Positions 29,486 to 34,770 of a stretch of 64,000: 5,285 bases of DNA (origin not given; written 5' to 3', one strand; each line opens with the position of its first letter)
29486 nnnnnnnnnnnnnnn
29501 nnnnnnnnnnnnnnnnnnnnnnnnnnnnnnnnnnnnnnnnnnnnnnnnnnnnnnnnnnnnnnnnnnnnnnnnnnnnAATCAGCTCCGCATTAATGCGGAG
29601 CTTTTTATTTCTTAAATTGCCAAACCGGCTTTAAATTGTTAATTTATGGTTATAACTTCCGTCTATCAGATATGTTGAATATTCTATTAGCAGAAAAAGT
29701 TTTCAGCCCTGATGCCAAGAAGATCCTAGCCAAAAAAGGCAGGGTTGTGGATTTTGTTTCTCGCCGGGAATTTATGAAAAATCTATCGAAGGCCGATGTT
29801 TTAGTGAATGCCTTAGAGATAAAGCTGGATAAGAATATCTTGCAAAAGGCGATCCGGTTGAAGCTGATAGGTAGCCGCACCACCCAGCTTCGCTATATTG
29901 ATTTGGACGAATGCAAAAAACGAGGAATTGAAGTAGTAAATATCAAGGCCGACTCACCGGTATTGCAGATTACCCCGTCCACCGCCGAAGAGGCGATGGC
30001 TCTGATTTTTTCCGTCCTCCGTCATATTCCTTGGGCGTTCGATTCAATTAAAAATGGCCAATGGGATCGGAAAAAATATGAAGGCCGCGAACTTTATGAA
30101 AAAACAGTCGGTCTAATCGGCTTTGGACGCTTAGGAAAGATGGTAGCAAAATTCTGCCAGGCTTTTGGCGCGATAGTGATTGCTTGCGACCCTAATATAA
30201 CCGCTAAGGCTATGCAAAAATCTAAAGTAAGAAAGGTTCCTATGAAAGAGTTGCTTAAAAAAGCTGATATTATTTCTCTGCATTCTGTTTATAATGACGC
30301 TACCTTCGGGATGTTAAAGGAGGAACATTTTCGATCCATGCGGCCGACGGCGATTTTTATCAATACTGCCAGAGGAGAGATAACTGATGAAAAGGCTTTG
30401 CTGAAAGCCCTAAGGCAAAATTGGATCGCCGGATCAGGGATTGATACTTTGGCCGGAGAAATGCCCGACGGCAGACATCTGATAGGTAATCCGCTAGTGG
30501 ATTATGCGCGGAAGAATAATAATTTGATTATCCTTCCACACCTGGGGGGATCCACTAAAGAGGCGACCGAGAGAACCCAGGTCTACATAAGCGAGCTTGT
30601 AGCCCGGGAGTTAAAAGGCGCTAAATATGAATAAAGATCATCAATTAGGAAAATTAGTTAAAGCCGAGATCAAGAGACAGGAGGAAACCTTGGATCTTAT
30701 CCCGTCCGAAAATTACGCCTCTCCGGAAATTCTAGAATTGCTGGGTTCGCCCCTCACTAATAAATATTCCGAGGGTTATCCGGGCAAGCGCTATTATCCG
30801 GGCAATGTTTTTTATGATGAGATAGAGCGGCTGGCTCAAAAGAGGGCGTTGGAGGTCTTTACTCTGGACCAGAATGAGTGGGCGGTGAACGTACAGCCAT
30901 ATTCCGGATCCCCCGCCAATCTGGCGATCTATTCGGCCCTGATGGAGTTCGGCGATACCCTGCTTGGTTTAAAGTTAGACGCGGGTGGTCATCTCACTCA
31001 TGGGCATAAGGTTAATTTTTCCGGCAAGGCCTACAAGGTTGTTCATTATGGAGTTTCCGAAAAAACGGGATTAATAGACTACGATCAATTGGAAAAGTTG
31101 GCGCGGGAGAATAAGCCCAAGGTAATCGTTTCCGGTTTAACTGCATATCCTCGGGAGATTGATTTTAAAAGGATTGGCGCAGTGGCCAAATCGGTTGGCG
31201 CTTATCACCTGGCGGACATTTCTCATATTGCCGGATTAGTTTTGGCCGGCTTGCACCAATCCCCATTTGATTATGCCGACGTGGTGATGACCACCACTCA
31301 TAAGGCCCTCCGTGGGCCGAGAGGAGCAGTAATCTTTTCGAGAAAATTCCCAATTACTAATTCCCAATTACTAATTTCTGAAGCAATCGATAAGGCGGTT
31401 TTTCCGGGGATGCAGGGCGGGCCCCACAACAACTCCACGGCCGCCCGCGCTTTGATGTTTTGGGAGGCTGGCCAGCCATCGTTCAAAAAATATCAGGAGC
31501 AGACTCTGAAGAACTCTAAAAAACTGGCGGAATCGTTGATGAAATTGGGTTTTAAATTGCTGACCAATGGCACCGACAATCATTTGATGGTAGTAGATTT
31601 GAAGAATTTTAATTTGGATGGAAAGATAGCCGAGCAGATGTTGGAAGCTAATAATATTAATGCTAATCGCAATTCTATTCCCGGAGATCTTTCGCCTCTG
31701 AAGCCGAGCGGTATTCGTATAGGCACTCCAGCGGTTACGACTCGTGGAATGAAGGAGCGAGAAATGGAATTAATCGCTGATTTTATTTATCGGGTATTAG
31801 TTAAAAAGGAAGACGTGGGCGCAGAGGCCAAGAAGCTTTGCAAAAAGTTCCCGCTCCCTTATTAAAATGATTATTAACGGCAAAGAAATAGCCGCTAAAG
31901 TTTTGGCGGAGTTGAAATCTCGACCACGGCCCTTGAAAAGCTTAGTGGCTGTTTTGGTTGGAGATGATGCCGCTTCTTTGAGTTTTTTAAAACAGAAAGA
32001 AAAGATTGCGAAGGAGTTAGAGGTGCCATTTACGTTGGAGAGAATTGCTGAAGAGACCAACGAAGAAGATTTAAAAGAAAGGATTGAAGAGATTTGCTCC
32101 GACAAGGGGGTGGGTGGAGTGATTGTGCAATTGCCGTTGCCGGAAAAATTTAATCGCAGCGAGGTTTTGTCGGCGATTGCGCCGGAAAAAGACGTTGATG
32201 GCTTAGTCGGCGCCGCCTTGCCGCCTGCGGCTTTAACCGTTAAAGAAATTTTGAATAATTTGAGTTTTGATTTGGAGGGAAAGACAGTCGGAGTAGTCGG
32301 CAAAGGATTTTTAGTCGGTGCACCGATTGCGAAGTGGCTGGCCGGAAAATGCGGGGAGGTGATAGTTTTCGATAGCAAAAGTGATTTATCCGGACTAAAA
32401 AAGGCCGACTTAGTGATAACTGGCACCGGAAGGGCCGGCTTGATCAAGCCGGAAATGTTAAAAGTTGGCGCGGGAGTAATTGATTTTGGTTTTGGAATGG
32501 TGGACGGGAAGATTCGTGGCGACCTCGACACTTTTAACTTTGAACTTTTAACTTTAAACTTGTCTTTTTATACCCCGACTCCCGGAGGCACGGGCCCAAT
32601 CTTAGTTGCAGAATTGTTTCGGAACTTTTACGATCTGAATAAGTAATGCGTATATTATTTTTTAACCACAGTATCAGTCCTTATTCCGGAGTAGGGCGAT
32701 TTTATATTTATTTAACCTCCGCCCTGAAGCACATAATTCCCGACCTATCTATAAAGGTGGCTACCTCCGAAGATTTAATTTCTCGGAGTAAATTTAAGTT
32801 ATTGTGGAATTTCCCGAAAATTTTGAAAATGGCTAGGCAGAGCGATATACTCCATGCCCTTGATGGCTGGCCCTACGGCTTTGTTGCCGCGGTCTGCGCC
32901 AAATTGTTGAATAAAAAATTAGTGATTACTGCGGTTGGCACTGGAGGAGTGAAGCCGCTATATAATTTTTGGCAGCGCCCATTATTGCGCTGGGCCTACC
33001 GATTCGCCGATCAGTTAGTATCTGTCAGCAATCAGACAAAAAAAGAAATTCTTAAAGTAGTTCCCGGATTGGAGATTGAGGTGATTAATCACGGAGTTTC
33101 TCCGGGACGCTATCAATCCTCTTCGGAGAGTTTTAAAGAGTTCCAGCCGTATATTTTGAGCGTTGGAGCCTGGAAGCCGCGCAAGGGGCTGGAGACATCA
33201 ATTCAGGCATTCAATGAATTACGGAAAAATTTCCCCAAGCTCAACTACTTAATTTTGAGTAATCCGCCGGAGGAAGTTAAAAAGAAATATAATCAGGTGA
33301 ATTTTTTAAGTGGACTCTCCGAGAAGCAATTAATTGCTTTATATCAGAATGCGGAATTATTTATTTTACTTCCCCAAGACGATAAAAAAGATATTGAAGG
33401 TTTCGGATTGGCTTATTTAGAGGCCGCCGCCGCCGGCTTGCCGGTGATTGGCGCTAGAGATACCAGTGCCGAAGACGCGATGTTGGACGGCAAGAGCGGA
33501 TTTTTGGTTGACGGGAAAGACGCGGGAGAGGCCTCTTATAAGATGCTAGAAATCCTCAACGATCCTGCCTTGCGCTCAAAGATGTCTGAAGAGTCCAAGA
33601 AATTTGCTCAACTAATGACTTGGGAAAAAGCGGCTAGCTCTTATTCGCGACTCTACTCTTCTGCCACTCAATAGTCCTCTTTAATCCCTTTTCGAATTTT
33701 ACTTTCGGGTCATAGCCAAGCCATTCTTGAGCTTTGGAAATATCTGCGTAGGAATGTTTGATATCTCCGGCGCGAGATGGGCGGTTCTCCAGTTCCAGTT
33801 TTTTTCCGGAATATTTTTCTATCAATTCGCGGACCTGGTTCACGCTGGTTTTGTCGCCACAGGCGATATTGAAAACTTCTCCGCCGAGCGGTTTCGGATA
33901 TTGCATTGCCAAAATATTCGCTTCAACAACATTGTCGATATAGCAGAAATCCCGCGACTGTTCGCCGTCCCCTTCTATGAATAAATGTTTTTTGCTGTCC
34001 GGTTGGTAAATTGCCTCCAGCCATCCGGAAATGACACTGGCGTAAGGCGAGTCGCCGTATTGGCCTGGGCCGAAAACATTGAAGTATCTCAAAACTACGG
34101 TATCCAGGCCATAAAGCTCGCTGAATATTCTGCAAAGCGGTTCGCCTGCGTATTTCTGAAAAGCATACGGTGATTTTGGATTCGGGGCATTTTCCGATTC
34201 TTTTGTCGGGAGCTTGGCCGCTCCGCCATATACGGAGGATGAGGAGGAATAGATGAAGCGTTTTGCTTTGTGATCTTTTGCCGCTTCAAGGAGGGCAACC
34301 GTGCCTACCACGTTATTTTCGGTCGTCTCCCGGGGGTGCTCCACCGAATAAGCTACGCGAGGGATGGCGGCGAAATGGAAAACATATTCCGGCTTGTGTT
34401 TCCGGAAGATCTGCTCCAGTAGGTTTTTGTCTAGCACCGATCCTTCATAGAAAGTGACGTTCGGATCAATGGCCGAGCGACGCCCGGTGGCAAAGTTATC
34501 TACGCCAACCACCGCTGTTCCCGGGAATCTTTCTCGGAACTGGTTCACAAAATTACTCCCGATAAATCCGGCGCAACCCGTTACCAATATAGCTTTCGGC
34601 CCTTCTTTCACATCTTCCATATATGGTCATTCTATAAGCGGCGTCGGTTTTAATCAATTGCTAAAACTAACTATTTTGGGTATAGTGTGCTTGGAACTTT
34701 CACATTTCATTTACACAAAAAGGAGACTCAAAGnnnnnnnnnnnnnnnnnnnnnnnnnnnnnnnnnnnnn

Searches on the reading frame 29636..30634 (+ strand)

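Call 6: search_protein_families(library=pfam, proteins=[window:29636-30634:+], max_evalue=0.01)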
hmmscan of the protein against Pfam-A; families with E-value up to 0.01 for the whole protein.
window:29636-30634:+ (332 aa): 7 families
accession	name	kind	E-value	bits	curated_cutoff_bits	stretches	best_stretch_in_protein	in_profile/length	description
PF02826.25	2-Hacid_dh_C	-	1.8e-50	171.2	25.1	1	121-304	1-178/178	D-isomer specific 2-hydroxyacid dehydrogenase, NAD binding domain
PF00389.36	2-Hacid_dh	-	5.6e-14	52.4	24.6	1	16-324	1-122/134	D-isomer specific 2-hydroxyacid dehydrogenase, catalytic domain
PF00670.27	AdoHcyase_NAD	-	7.9e-05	23.3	27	1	156-263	24-128/162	S-adenosyl-L-homocysteine hydrolase, NAD binding domain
PF22660.2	RS_preATP-grasp-like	-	0.0009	20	27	1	156-196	2-42/98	Ribonucleotide synthetase preATP-grasp domain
PF03807.23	F420_oxidored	-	0.0012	19.8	21.6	1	157-215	1-65/94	NADP oxidoreductase coenzyme F420-dependent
PF03446.21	NAD_binding_2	-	0.0027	18.2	21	1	157-262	1-110/161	NAD binding domain of 6-phosphogluconate dehydrogenase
PF13478.12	XdhC_C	-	0.0057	17.6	29.7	0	160-262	3-68/125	XdhC Rossmann domain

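Call 7: search_protein_families(library=ncbifam, proteins=[window:29636-30634:+], max_evalue=0.01)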
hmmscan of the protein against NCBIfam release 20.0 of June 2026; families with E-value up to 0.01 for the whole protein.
window:29636-30634:+ (332 aa): 31 families (the best 25 are shown)
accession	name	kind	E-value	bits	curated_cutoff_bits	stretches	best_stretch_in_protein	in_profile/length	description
TIGR01327.1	PGDH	equivalog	3e-67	227.6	454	1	16-329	2-304/525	phosphoglycerate dehydrogenase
NF009714.1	PRK13243.1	equivalog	7.3e-51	173.4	455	1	42-326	35-309/332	glyoxylate reductase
NF005069.0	PRK06487.1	equivalog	7.8e-47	159.9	448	1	42-320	38-305/320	2-hydroxyacid dehydrogenase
NF008759.0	PRK11790.1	equivalog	2e-45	155.2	404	1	12-320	10-311/410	phosphoglycerate dehydrogenase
NF006263.0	PRK08410.1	equivalog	4.6e-42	144.5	389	1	39-314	29-295/311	D-2-hydroxyacid dehydrogenase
NF005387.0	PRK06932.1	equivalog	6.7e-36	123.8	492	1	44-310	36-294/314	2-hydroxyacid dehydrogenase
NF000492.1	vanH_gen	exception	3.6e-32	111.7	540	1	71-310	63-295/312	D-lactate dehydrogenase VanH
NF011938.0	PRK15409.1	equivalog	5e-28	98.1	492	1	45-311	38-294/324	glyoxylate/hydroxypyruvate reductase GhrB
NF001309.0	PRK00257.1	equivalog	1.2e-27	96.9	434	2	146-305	107-257/379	4-phosphoerythronate dehydrogenase PdxB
NF006374.0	PRK08605.1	subfamily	7.6e-27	94.2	356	1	49-311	42-307/332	D-lactate dehydrogenase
NF005750.0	PRK07574.1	equivalog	3.3e-26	92.3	329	1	44-321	82-352/386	NAD-dependent formate dehydrogenase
NF000371.1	vanH_Agroup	exception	4.8e-24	85.1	700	1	71-310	68-300/322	VanH-A/VanH-Pt family D-lactate dehydrogenase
NF000004.1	vanH-D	exception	2.8e-23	82.6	550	1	71-306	69-297/323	D-lactate dehydrogenase VanH-D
NF041369.1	Dhydh_Halo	equivalog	3.3e-23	82.4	400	1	115-327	91-296/305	D-2-hydroxyacid dehydrogenase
NF009127.0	PRK12480.1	equivalog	1.2e-22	80.3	579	1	67-277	60-266/330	D-lactate dehydrogenase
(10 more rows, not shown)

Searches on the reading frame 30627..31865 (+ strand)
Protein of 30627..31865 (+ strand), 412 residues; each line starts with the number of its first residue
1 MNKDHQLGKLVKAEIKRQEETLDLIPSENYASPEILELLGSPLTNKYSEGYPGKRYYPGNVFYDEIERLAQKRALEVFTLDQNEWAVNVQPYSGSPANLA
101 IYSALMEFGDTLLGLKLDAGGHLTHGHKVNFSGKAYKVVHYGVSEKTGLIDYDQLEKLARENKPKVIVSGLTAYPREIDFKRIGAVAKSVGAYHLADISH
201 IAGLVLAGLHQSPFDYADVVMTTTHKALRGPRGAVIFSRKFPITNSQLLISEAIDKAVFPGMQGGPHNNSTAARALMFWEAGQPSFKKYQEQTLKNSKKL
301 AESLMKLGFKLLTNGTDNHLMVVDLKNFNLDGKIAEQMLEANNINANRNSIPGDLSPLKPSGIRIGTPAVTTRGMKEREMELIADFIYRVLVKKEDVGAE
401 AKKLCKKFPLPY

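Call 6: search_protein_families(library=pfam, proteins=[window:30627-31865:+], max_evalue=0.01)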
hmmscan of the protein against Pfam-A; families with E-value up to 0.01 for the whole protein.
window:30627-31865:+ (412 aa): 2 families
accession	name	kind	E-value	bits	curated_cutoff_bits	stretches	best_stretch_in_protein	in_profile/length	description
PF00464.25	SHMT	-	1.6e-158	528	27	1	2-387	3-399/399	Serine hydroxymethyltransferase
PF00155.27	Aminotran_1_2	-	0.00019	21.2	19.7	1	87-376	67-355/361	Aminotransferase class I and II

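Call 7: search_protein_families(library=ncbifam, proteins=[window:30627-31865:+], max_evalue=0.01)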
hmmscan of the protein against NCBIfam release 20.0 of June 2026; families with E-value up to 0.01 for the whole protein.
window:30627-31865:+ (412 aa): 6 families
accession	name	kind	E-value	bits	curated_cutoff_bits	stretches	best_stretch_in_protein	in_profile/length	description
NF000586.1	PRK00011.1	subfamily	2.5e-153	510.6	335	1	5-410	2-403/404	serine hydroxymethyltransferase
NF010094.0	PRK13580.1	equivalog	1.3e-112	377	735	2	111-401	170-455/496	glycine hydroxymethyltransferase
TIGR04506.1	F_threo_transal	equivalog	5.7e-24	84.8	650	1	7-398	6-388/609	fluorothreonine transaldolase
NF047603.1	SerpalmtaseAlphaP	equivalog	7e-05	21.7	670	1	93-341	113-350/399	serine palmitoyltransferase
TIGR01977.1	am_tr_V_EF2568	hypoth_equivalog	7.7e-05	21.9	377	1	140-237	115-210/376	cysteine desulfurase family protein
TIGR03588.1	PseC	equivalog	0.0079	15.1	423.5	0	136-209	92-167/380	UDP-4-amino-4,6-dideoxy-N-acetyl-beta-L-altrosamine transaminase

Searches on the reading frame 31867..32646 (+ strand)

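Call 6: search_protein_families(library=pfam, proteins=[window:31867-32646:+], max_evalue=0.01)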
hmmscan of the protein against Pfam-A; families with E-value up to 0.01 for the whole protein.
window:31867-32646:+ (259 aa): 2 families
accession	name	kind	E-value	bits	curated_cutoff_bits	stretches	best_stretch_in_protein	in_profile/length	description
PF02882.25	THF_DHG_CYH_C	-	1.4e-26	93.2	27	1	117-256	15-154/160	Tetrahydrofolate dehydrogenase/cyclohydrolase, NAD(P)-binding domain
PF00763.28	THF_DHG_CYH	-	1.5e-26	93.3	32.8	1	3-111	1-115/115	Tetrahydrofolate dehydrogenase/cyclohydrolase, catalytic domain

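Call 7: search_protein_families(library=ncbifam, proteins=[window:31867-32646:+], max_evalue=0.01)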
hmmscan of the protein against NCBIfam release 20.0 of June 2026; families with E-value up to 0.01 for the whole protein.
window:31867-32646:+ (259 aa): 30 families (the best 25 are shown)
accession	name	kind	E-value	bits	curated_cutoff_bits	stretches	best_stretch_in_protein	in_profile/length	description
NF010787.0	PRK14191.1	equivalog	1.6e-44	152.2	423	1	2-254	3-273/285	bifunctional methylenetetrahydrofolate dehydrogenase/methenyltetrahydrofolate cyclohydrolase FolD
NF010770.0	PRK14173.1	equivalog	4.3e-42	144.3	411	1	2-253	5-273/287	bifunctional 5,10-methylene-tetrahydrofolate dehydrogenase/ 5,10-methylene-tetrahydrofolate cyclohydrolase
NF010769.0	PRK14172.1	equivalog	7.2e-42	143.5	392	1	2-254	4-273/278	bifunctional 5,10-methylene-tetrahydrofolate dehydrogenase/ 5,10-methylene-tetrahydrofolate cyclohydrolase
NF010772.0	PRK14175.1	equivalog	1e-40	139.8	459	1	2-253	5-273/286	bifunctional methylenetetrahydrofolate dehydrogenase/methenyltetrahydrofolate cyclohydrolase FolD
NF008058.0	PRK10792.1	equivalog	1.1e-40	139.4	355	1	2-253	5-274/285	bifunctional methylenetetrahydrofolate dehydrogenase/methenyltetrahydrofolate cyclohydrolase FolD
NF010780.0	PRK14183.1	equivalog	5.5e-40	137.4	480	1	2-253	3-272/283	bifunctional 5,10-methylene-tetrahydrofolate dehydrogenase/ 5,10-methylene-tetrahydrofolate cyclohydrolase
NF010786.0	PRK14189.1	subfamily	1.3e-39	136.1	421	1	2-253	5-273/285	bifunctional methylenetetrahydrofolate dehydrogenase/methenyltetrahydrofolate cyclohydrolase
NF010776.0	PRK14179.1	equivalog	1.6e-39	135.7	445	1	2-255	4-275/284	bifunctional methylenetetrahydrofolate dehydrogenase/methenyltetrahydrofolate cyclohydrolase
NF010789.1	PRK14193.1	equivalog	1.7e-39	135.7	401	1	2-255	4-275/281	bifunctional methylenetetrahydrofolate dehydrogenase/methenyltetrahydrofolate cyclohydrolase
NF010775.0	PRK14178.1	equivalog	2.7e-39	135.1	465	1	1-257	1-270/279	bifunctional methylenetetrahydrofolate dehydrogenase/methenyltetrahydrofolate cyclohydrolase FolD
NF010783.0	PRK14186.1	equivalog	3.9e-39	134.5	333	1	7-253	9-277/297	bifunctional methylenetetrahydrofolate dehydrogenase/methenyltetrahydrofolate cyclohydrolase FolD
NF010785.0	PRK14188.1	subfamily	5.4e-39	133.9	396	1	2-253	5-281/297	bifunctional methylenetetrahydrofolate dehydrogenase/methenyltetrahydrofolate cyclohydrolase FolD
NF010790.0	PRK14194.1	equivalog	4.1e-38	131.3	508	1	2-253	6-277/301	bifunctional methylenetetrahydrofolate dehydrogenase/methenyltetrahydrofolate cyclohydrolase FolD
NF010781.0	PRK14184.1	equivalog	1.5e-37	129.2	438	1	2-253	3-275/286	bifunctional 5,10-methylene-tetrahydrofolate dehydrogenase/ 5,10-methylene-tetrahydrofolate cyclohydrolase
NF010777.0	PRK14180.1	equivalog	6.9e-37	127.5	544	1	6-256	14-275/282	bifunctional 5,10-methylene-tetrahydrofolate dehydrogenase/ 5,10-methylene-tetrahydrofolate cyclohydrolase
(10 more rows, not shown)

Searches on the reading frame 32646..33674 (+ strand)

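Call 6: search_protein_families(library=pfam, proteins=[window:32646-33674:+], max_evalue=0.01)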
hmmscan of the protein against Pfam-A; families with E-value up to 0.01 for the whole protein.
window:32646-33674:+ (342 aa): 8 families
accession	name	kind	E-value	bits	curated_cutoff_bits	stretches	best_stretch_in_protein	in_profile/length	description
PF00534.26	Glycos_transf_1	-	3.2e-28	98.9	26.4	1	161-319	9-171/172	Glycosyl transferases group 1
PF13692.12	Glyco_trans_1_4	-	5.9e-18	65.9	27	1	168-306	2-142/142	Glycosyl transferases group 1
PF13439.12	Glyco_transf_4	-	6.6e-13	49.5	28.5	1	50-153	55-168/170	Glycosyltransferase Family 4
PF13579.12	Glyco_trans_4_4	-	8.7e-07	29.9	29.7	1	50-137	57-144/158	Glycosyl transferase 4-like domain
PF13477.12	Glyco_trans_4_2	-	4.8e-06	27.2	23.4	1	31-128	40-139/139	Glycosyl transferase 4-like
PF20706.3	GT4-conflict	-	0.0004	19.9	26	1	164-271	194-312/385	Family 4 Glycosyltransferase in conflict systems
PF13524.12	Glyco_trans_1_2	-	0.003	18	25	1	190-319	7-127/144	Glycosyl transferase-like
PF04230.19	PS_pyruv_trans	-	0.0053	17.1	25.3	0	32-127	20-128/280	Polysaccharide pyruvyl transferase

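Call 7: search_protein_families(library=ncbifam, proteins=[window:32646-33674:+], max_evalue=0.01)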
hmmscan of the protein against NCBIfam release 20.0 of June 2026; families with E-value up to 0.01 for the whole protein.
window:32646-33674:+ (342 aa): 30 families (the best 25 are shown)
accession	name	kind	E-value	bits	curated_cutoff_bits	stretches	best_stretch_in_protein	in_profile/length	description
TIGR03449.1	mycothiol_MshA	equivalog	8.6e-20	71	462.5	1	216-341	284-404/406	D-inositol-3-phosphate glycosyltransferase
TIGR04047.1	MSMEG_0565_glyc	hypoth_equivalog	2.8e-19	69.4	259.85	2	215-338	256-372/373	MSMEG_0565 family glycosyltransferase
TIGR03999.1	thiol_BshA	equivalog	5.2e-18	65.1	273.7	1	63-340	80-373/375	N-acetyl-alpha-D-glucosaminyl L-malate synthase BshA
NF038229.1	Glyco4_Geo_Pelo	equivalog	2.7e-17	62.8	400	1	64-340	54-336/338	GPMC system family 4 glycosyltransferase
TIGR02149.1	glgA_Coryne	subfamily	8.4e-15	54.8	302.4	1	61-339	79-389/391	glycogen synthase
NF041876.1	EPS_EpsE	equivalog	5e-13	49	400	1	215-319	275-374/389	exopolysaccharide biosynthesis GT4 family glycosyltransferase EpsE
NF041010.1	glycosy_Agl16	equivalog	1.2e-10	40.8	575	1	117-339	130-350/352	glycosylation protein Agl16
NF047880.1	glyco_SdgA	exception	9.9e-10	37.6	800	1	112-325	261-475/488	serine-aspartate repeat adhesin O-glycosyltransferase SdgA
TIGR04157.1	glyco_rSAM_CFB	subfamily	2.5e-09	36.6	400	1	118-322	167-391/406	TIGR04157 family glycosyltransferase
TIGR03088.1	stp2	hypoth_equivalog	4.6e-09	35.8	409.05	1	120-338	136-371/374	TIGR03088 family PEP-CTERM/XrtA system glycosyltransferase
NF047881.1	glyco_SdgB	exception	1.1e-08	34.3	800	1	119-326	274-482/496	serine-aspartate repeat adhesin O-glycosyltransferase SdgB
NF049988.1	MGlcDAGSynMgs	equivalog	1.8e-08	34.1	400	1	179-338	225-385/398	alpha-monoglucosyldiacylglycerol synthase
TIGR04005.1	wcaL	equivalog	8.9e-08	31.4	537.6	1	139-300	194-364/406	colanic acid biosynthesis glycosyltransferase WcaL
TIGR02472.1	sucr_P_syn_N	equivalog_domain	9.3e-08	31.3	576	1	250-333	350-434/439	sucrose-phosphate synthase, putative, glycosyltransferase domain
NF050056.1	ProtGlycPglH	equivalog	1.4e-07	31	600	1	48-321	69-334/354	GalNAc-alpha-(1->4)-GalNAc-alpha-(1->3)-diNAcBac-PP-undecaprenol alpha-1,4-N-acetyl-D-galactosaminyltransferase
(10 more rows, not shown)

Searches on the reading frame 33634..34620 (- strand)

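Call 6: search_protein_families(library=pfam, proteins=[window:33634-34620:-], max_evalue=0.01)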
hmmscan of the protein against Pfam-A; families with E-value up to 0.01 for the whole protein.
window:33634-34620:- (328 aa): 8 families
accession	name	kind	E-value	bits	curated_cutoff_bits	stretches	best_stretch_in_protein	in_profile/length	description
PF01370.27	Epimerase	-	3.2e-62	210.5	20.9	1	11-253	1-240/240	NAD dependent epimerase/dehydratase family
PF16363.11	GDP_Man_Dehyd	-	1e-57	196.6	27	1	12-316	1-332/332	GDP-mannose 4,6 dehydratase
PF01073.25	3Beta_HSD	-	3.8e-19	69.2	22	1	12-241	1-231/280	3-beta hydroxysteroid dehydrogenase/isomerase family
PF02719.21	Polysacc_synt_2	-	5.7e-15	55.7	20.2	1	11-127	1-128/293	Polysaccharide biosynthesis protein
PF04321.23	RmlD_sub_bind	-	1.3e-13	51.1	27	1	10-185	2-154/287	RmlD substrate binding domain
PF07993.18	NAD_binding_4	-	1e-09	38.4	20.1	1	76-195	88-210/258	Male sterility protein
PF05368.20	NmrA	-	6e-07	29.8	27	1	9-127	3-107/298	NmrA-like family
PF13460.12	NAD_binding_10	-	5.2e-06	26.9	27.2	1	15-134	1-105/184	NAD(P)H-binding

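Call 7: search_protein_families(library=ncbifam, proteins=[window:33634-34620:-], max_evalue=0.01)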
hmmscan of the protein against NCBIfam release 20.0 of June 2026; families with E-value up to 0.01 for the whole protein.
window:33634-34620:- (328 aa): 28 families (the best 25 are shown)
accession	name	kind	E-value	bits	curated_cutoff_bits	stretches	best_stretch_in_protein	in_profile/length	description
TIGR01179.1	galE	equivalog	1.8e-58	197.9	262.3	1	10-324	1-329/332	UDP-glucose 4-epimerase GalE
NF011728.1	PRK15181.1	equivalog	4.8e-56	190.2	760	1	7-320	14-337/348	Vi polysaccharide biosynthesis UDP-N-acetylglucosaminuronic acid C-4 epimerase TviC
TIGR01181.1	dTDP_gluc_dehyt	equivalog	2.3e-48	164.9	365.1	1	11-321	2-312/321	dTDP-glucose 4,6-dehydratase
TIGR02197.1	heptose_epim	equivalog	6.1e-42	143.9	274.6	1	11-321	1-314/316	ADP-glyceromanno-heptose 6-epimerase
NF007956.0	PRK10675.1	subfamily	2.6e-39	135.3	394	1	11-321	3-330/338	UDP-glucose 4-epimerase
TIGR04180.1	EDH_00030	hypoth_equivalog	1e-36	126.5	475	1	11-307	1-296/297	NAD-dependent 4,6-dehydratase LegB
NF007490.0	PRK10084.1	subfamily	3.2e-29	102.1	649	1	11-321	3-335/361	dTDP-glucose 4,6-dehydratase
NF007582.0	PRK10217.1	equivalog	1.8e-28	99.7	698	1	9-321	2-332/355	dTDP-glucose 4,6-dehydratase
NF047922.1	GDPFucSynFcl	equivalog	2.3e-22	79.8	500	1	62-320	39-301/308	GDP-L-fucose synthase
TIGR02622.1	CDP_4_6_dhtase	equivalog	2.8e-22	79.3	278.45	2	9-133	5-135/352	CDP-glucose 4,6-dehydratase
TIGR01472.1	gmd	equivalog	5.2e-22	78.5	415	1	55-280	56-277/342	GDP-mannose 4,6-dehydratase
NF042422.1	oxyalk_red_OleD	equivalog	2.2e-18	66.7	580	1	11-262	3-241/329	2-alkyl-3-oxoalkanoate reductase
NF008360.0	PRK11150.1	equivalog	4.5e-18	65.5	452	1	11-296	2-277/310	ADP-glyceromanno-heptose 6-epimerase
NF041015.1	UDPsulfquin_syn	equivalog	2.2e-16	59.8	575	1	51-122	64-138/384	UDP-sulfoquinovose synthase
NF043036.1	ErythonDh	equivalog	2.4e-16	59.9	325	1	11-180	3-177/321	D-erythronate dehydrogenase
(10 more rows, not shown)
